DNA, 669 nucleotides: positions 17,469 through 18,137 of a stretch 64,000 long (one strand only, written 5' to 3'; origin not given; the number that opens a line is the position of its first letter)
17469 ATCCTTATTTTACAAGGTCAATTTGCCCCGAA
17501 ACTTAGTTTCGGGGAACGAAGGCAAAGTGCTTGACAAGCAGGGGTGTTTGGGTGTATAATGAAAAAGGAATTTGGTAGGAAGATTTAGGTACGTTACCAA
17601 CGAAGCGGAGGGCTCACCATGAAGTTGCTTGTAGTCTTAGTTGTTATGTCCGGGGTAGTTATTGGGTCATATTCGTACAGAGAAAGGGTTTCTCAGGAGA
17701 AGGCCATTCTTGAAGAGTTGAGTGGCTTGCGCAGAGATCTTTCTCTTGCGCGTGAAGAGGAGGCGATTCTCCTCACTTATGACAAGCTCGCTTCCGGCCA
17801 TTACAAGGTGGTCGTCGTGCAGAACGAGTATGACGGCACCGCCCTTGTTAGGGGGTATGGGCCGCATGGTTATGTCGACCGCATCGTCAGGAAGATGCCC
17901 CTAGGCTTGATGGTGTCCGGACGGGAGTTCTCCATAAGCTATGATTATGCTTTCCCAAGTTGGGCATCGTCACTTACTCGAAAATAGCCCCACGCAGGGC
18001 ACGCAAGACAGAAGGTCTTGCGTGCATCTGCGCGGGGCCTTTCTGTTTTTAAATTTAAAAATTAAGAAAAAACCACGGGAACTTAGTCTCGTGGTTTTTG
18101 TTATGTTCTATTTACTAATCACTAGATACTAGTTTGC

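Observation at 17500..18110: Family of self-contained expression cassettes with E. coli-like signals (consensus -35/-10, GGAGG SD, terminators) in an SD-poor genome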

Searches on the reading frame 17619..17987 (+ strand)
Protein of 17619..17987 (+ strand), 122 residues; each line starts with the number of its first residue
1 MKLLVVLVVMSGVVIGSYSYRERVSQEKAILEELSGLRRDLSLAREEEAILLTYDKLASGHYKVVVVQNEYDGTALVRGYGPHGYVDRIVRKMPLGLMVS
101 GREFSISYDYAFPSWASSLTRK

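Call 11: search_protein_families(library=pfam, proteins=[window:17619-17987:+], max_evalue=1)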
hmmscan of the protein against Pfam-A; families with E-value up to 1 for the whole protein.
window:17619-17987:+ (122 aa): 0 families

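Call 12: search_protein_families(library=ncbifam, proteins=[window:17619-17987:+], max_evalue=1)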
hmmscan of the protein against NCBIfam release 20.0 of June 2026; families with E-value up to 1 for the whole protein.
window:17619-17987:+ (122 aa): 0 families

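Call 15: find_encoding_contigs(protein=window:17619-17987:+, flank=3000, max_places=6)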
Protein window:17619-17987:+ (122 aa): 5 contigs read that carry it; 3 places shown.
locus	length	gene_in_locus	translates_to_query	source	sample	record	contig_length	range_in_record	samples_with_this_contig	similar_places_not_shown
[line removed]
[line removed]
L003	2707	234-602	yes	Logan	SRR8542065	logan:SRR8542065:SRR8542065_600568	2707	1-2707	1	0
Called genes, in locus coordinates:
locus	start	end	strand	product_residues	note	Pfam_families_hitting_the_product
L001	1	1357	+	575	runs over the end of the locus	PF01807:Zn_ribbon_DnaG, PF08275:DNAG_N, PF01751:Toprim, PF13155:Toprim_2, PF13662:Toprim_4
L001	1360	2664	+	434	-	PF03979:Sigma70_r1_1, PF00140:Sigma70_r1_2, PF04542:Sigma70_r2, PF04539:Sigma70_r3, PF04545:Sigma70_r4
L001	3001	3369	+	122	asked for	-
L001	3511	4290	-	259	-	PF13462:Thioredoxin_4, PF13098:Thioredoxin_2 (weak), PF01323:DSBA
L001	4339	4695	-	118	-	PF01588:tRNA_bind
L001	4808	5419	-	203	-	PF01300:Sua5_yciO_yrdC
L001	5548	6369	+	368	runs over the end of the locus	PF13433:Peripla_BP_5, PF13458:Peripla_BP_6, PF01094:ANF_receptor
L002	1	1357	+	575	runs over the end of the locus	PF01807:Zn_ribbon_DnaG, PF08275:DNAG_N, PF01751:Toprim, PF13155:Toprim_2, PF13662:Toprim_4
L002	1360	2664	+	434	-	PF03979:Sigma70_r1_1, PF00140:Sigma70_r1_2, PF04542:Sigma70_r2, PF04539:Sigma70_r3, PF04545:Sigma70_r4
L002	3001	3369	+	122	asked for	-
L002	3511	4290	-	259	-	PF13462:Thioredoxin_4, PF13098:Thioredoxin_2 (weak), PF01323:DSBA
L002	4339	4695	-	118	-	PF01588:tRNA_bind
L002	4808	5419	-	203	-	PF01300:Sua5_yciO_yrdC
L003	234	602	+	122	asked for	-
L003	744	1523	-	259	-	PF13462:Thioredoxin_4, PF13098:Thioredoxin_2 (weak), PF01323:DSBA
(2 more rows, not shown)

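Call 17: find_homologous_proteins(query=window:17619-17987:+, max_evalue=0.01)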
Query window:17619-17987:+ (122 aa): 1 proteins with E <= 0.01 among 19 candidates.
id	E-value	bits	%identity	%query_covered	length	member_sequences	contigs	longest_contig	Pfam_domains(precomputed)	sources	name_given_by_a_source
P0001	2.2e-71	255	100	100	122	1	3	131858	-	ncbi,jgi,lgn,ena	ncbi:MAG: hypothetical protein WC531_00370 [Candidatus Paceibacterota bacterium]|jgi:hypothetical pr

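Call 47: search_protein_representatives(protein=window:17619-17987:+)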
Query: 122 residues. Proteins with E-value up to 0.001 (for the whole library): 6; up to 1e-10: 3; up to 1e-30: 1. The best 6 are listed.
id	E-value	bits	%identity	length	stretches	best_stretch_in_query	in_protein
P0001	7.1e-72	255.0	100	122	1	1-122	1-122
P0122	8.7e-19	84.0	47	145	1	9-109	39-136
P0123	1.6e-15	73.5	51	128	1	20-110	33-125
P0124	5.3e-06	42.9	40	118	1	40-109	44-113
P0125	7.4e-06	42.4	37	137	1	26-107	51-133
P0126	5.8e-04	36.3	41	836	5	38-70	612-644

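Call 50: find_encoding_contigs(protein=P0122, flank=5000, max_places=3)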
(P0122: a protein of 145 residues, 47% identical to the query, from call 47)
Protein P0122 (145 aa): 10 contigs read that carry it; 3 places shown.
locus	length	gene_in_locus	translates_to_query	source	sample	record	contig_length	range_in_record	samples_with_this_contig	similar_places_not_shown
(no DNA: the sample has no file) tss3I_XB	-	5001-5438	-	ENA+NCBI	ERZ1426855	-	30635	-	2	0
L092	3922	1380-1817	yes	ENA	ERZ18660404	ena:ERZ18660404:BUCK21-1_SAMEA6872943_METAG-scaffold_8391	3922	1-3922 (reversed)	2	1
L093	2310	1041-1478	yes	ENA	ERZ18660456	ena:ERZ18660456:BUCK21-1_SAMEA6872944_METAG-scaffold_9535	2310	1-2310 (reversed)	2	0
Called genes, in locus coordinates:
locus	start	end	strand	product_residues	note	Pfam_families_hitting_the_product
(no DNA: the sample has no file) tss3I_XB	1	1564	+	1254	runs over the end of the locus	PF04997:RNA_pol_Rpb1_1, PF00623:RNA_pol_Rpb1_2, PF04983:RNA_pol_Rpb1_3, PF05000:RNA_pol_Rpb1_4, PF04998:RNA_pol_Rpb1_5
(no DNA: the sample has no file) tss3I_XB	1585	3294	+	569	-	PF01807:Zn_ribbon_DnaG, PF08275:DNAG_N, PF01751:Toprim, PF13155:Toprim_2, PF13662:Toprim_4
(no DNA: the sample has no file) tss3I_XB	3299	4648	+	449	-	PF03979:Sigma70_r1_1, PF00140:Sigma70_r1_2, PF04542:Sigma70_r2, PF04539:Sigma70_r3, PF04545:Sigma70_r4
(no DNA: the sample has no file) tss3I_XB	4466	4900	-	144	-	-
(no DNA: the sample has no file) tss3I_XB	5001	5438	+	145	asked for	-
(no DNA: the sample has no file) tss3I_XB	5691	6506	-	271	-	PF13462:Thioredoxin_4, PF13098:Thioredoxin_2, PF01323:DSBA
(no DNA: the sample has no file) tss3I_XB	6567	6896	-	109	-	PF01588:tRNA_bind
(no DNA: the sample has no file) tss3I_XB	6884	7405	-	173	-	PF01300:Sua5_yciO_yrdC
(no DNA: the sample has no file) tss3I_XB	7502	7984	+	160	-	-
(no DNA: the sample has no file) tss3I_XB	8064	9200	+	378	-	PF13433:Peripla_BP_5, PF13458:Peripla_BP_6, PF01094:ANF_receptor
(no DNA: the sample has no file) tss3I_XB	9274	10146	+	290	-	PF02653:BPD_transp_2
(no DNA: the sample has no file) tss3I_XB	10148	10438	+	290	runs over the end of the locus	PF02653:BPD_transp_2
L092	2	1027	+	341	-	?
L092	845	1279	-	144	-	-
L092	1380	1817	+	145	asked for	-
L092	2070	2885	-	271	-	PF13462:Thioredoxin_4, PF13098:Thioredoxin_2, PF01323:DSBA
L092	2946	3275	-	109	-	PF01588:tRNA_bind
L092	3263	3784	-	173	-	PF01300:Sua5_yciO_yrdC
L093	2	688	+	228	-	?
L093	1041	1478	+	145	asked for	-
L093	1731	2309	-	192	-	?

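Call 52: find_encoding_contigs(protein=P0123, flank=5000, max_places=3)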
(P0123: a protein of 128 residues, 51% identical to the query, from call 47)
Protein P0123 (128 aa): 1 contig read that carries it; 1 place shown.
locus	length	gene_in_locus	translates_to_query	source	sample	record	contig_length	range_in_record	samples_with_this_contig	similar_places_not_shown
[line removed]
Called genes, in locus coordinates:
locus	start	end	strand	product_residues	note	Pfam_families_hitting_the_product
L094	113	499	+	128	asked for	-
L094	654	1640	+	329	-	?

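Call 56: find_related_loci(query=A2, collection=metagenome_contigs, flank=3000)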
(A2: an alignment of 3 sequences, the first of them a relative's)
Query A2 (122 aa) in metagenome_contigs; peptide patterns used: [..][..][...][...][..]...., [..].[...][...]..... (x = any residue, [..] = any of these).
83 stretches matched a pattern; 1 encode a relative of the query (tblastn E <= 1e-3); 1 distinct loci.
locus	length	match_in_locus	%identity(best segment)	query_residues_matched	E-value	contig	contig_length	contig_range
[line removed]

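Call 75: predict_structure(alignment_id=A1)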
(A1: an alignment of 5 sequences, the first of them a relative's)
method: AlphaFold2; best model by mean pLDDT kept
length: 122 residues; sequences in the alignment: 5
mean_pLDDT: 69.4   pTM: 0.48
mean pLDDT of the five models: 69.4, 68.7, 68.2, 67.7, 66.6
residues with pLDDT >= 90: 29; 70-90: 27; 50-70: 45; < 50: 21
segments of 3 or more residues with pLDDT < 50: 44-48, 110-113, 116-122
pLDDT, mean of each block of 10 residues (from residue 1): 54 51 53 57 51 84 93 91 86 91 79 47 44
secondary structure, 60 per line:
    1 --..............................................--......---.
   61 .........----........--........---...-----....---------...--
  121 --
elements in order: H3-48 E51-53 E60-69 E74-81 E84-91 E103-106

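Call 80: fold_search(model_id=the predicted structure, library=pdb)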
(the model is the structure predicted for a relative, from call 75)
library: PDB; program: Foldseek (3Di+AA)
matches with E <= 10: 748; with E <= 0.001: 0
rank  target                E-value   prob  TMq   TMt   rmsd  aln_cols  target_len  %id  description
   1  5gjq_J                1.4e-01  0.47  0.27  0.11  11.0        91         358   21  Structure of the human 26S proteasome bound to USP14-UbAl (released 2016-08-17)
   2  9e8g_E                1.8e-01  0.63  0.27  0.11  11.4        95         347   12  Nub1/Fat10-processing human 26S proteasome bound to Txnl1 with Rpt5 at top of spiral staircase (released 2024-12-04)
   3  9mbp_E                1.8e-01  0.60  0.28  0.11  14.3       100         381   14  Substrate-engaged human 26S proteasome bound to midnolin with RPT1 at top of spiral staircase (released 2026-03-25)
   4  8br8_LA               2.4e-01  0.85  0.28  0.15   3.6        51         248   24  Giardia ribosome in POST-T state (A1) (released 2023-03-15)
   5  7qca_LA0              2.6e-01  0.90  0.36  0.20   4.1        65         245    9  Spraguea lophii ribosome (released 2022-11-30)
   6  5vhs_D                3.0e-01  0.47  0.30  0.12   8.7       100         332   17  Conformational Landscape of the p28-Bound Human Proteasome Regulatory Particle (released 2017-08-23)
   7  8brm_LA               3.2e-01  0.80  0.28  0.15   3.6        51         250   24  Giardia ribosome in POST-T state, no E-site tRNA (A6) (released 2023-03-15)
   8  4v19_D                3.4e-01  0.33  0.23  0.13   6.6        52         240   13  Structure of the large subunit of the mammalian mitoribosome, part 1 of 2 (released 2014-10-08)
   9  8bsi_LA               4.1e-01  0.75  0.28  0.15   3.5        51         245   24  Giardia ribosome chimeric hybrid-like GDP+Pi bound state (B1) (released 2023-03-15)
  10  7oic_D                4.4e-01  0.33  0.22  0.13   5.9        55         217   20  Cryo-EM structure of late human 39S mitoribosome assembly intermediates, state 4 (released 2021-09-15)
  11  5gjq_K                4.6e-01  0.38  0.27  0.11   7.3        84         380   19  Structure of the human 26S proteasome bound to USP14-UbAl (released 2016-08-17)
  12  7pwo_A2               5.0e-01  0.66  0.28  0.15   3.6        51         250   24  Cryo-EM structure of Giardia lamblia ribosome at 2.75 A resolution (released 2022-04-20)
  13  9j4r_B                5.3e-01  0.63  0.27  0.11   3.3        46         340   22  Cryo-EM structure of ferric ion importer, FbpBC, from Thermus thermophilus (released 2025-08-13)
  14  5xxb_A                5.6e-01  0.54  0.31  0.17   4.1        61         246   15  Large subunit of Toxoplasma gondii ribosome (released 2017-08-30)
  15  4ce4_D                5.6e-01  0.23  0.21  0.14   4.8        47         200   15  39S large subunit of the porcine mitochondrial ribosome (released 2013-12-18)
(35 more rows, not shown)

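Call 100: find_related_loci(query=A2, collection=viral_contigs, flank=3000)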
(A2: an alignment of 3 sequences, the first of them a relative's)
Query A2 (122 aa) in viral_contigs; peptide patterns used: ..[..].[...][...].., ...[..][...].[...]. (x = any residue, [..] = any of these).
78 stretches matched a pattern, but none encodes a relative of the query by tblastn (E <= 1e-3).

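Call 103: search_protein_families(library=phrogs, proteins=[window:17619-17987:+], max_evalue=0.01)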
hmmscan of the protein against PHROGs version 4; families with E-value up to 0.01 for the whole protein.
window:17619-17987:+ (122 aa): 0 families

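Call 104: search_protein_families(library=padloc, proteins=[window:17619-17987:+], max_evalue=0.01)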
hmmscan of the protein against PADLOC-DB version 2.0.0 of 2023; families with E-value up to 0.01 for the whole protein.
window:17619-17987:+ (122 aa): 0 families

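Call 111: find_encoding_contigs(protein=P0124, flank=3000, max_places=2)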
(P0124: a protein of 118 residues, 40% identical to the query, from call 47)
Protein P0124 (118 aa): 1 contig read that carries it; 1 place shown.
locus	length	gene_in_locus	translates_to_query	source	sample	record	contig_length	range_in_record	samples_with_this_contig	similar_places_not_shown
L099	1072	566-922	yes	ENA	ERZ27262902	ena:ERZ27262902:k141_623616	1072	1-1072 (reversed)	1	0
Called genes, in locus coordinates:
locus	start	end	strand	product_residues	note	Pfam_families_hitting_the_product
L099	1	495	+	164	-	?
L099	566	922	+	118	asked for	-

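Call 112: find_encoding_contigs(protein=P0125, flank=3000, max_places=2)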
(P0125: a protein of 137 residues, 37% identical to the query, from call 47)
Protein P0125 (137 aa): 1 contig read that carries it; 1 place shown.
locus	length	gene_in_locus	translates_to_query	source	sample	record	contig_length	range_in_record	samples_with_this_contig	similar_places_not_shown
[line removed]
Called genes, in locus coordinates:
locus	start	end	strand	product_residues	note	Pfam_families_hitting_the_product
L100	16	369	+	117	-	-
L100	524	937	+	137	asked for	-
